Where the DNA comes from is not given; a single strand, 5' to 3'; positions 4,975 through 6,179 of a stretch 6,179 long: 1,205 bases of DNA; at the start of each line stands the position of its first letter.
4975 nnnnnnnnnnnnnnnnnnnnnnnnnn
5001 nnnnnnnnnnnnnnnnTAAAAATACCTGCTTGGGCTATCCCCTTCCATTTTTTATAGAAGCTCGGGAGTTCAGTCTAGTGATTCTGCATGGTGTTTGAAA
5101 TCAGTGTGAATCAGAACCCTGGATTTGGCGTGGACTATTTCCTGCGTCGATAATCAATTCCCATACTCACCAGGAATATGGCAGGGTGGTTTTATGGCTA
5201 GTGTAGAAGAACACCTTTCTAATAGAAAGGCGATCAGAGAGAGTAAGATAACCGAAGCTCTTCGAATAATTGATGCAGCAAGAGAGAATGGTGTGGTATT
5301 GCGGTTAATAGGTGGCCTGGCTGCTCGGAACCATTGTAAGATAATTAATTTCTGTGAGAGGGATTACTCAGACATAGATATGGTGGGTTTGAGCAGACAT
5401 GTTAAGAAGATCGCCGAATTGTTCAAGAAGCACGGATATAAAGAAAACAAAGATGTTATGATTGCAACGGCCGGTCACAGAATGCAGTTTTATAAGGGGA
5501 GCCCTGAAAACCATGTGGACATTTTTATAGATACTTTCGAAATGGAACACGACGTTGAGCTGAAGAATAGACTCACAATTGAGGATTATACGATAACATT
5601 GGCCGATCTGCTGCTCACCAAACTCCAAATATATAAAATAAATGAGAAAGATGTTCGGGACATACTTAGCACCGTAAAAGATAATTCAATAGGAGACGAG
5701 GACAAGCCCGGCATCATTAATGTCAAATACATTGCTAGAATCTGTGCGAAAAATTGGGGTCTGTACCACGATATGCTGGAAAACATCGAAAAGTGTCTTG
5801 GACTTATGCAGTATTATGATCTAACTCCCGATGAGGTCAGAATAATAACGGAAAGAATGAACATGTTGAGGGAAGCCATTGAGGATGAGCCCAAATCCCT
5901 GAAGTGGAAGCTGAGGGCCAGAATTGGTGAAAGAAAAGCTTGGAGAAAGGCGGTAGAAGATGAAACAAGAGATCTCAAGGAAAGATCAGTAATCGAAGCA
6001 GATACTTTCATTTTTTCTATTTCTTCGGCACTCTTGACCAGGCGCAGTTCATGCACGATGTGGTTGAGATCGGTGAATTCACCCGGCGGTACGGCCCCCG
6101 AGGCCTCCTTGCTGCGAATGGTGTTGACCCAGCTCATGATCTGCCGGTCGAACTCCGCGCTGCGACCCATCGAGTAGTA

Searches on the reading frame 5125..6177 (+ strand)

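Call 3: search_protein_families(library=pfam, proteins=[window:5125-6177:+], max_evalue=0.01)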
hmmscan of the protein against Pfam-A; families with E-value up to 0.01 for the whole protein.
window:5125-6177:+ (350 aa): 1 family
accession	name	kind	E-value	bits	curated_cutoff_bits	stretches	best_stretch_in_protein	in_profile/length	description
PF14907.12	NTP_transf_5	-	1.7e-05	25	31.2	1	41-177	56-175/249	Uncharacterised nucleotidyltransferase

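Call 4: search_protein_families(library=ncbifam, proteins=[window:5125-6177:+], max_evalue=0.01)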
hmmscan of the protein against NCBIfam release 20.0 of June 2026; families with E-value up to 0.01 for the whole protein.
window:5125-6177:+ (350 aa): 0 families
